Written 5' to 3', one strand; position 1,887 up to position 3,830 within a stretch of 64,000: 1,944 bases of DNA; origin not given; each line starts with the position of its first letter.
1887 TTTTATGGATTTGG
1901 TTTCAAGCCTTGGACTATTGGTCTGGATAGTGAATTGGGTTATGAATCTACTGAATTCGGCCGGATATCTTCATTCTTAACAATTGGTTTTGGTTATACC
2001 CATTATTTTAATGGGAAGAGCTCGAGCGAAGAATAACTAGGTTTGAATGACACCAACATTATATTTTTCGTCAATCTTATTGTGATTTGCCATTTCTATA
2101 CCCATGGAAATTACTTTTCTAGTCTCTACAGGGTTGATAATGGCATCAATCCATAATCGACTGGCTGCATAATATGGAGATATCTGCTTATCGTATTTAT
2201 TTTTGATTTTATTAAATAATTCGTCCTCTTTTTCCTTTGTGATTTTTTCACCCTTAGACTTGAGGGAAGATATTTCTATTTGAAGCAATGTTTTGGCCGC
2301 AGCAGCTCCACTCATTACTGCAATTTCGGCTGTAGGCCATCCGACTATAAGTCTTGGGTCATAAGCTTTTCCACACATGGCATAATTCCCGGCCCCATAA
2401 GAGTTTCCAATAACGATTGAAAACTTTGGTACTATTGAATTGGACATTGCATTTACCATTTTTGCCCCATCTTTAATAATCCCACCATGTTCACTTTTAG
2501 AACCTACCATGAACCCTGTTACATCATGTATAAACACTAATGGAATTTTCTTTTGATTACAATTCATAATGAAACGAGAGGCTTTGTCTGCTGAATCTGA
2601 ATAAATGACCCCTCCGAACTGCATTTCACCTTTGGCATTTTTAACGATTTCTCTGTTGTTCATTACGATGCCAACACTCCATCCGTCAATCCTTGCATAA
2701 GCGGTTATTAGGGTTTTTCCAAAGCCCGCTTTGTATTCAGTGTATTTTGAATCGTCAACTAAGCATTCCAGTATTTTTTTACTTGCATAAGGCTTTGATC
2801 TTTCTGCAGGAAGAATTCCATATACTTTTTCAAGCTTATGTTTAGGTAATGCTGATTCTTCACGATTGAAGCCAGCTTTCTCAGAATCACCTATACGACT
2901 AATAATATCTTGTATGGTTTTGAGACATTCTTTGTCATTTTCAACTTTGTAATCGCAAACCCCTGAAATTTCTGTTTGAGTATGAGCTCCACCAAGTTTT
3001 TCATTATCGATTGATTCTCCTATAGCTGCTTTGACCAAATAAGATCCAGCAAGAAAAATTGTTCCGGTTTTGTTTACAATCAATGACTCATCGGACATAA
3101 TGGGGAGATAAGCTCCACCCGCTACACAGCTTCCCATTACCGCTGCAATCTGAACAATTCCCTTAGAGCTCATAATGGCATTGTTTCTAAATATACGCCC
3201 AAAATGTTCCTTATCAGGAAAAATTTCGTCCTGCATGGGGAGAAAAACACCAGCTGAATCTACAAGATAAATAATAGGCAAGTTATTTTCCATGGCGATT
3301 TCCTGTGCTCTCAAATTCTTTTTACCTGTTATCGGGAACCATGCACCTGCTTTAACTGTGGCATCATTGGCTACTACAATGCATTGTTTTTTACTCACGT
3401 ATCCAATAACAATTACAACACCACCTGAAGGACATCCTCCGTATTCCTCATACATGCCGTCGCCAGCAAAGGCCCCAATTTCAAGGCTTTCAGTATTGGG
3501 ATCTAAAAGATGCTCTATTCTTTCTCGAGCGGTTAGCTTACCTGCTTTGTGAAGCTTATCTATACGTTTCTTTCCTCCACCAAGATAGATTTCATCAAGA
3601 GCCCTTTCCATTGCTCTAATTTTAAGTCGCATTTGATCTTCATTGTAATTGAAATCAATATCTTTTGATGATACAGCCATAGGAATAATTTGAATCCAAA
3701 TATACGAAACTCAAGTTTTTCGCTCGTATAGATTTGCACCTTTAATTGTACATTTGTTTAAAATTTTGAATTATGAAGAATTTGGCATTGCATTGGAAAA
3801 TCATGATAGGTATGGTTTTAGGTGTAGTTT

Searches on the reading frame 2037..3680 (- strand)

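Call 68: search_protein_families(library=pfam, proteins=[window:2037-3680:-], max_evalue=0.001)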
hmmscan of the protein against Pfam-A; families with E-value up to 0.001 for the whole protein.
window:2037-3680:- (547 aa): 3 families
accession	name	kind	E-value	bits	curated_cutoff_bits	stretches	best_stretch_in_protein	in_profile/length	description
PF01039.27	Carboxyl_trans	-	1.1e-136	456.8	22.3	1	44-538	3-484/493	Carboxyl transferase domain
PF03255.19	ACCA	-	1.8e-09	37.7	23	1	322-434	92-203/310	Acetyl co-enzyme A carboxylase carboxyltransferase-like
PF06833.16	MdcE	-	1.6e-06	28.4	32.7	0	376-480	25-128/196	Malonate decarboxylase gamma subunit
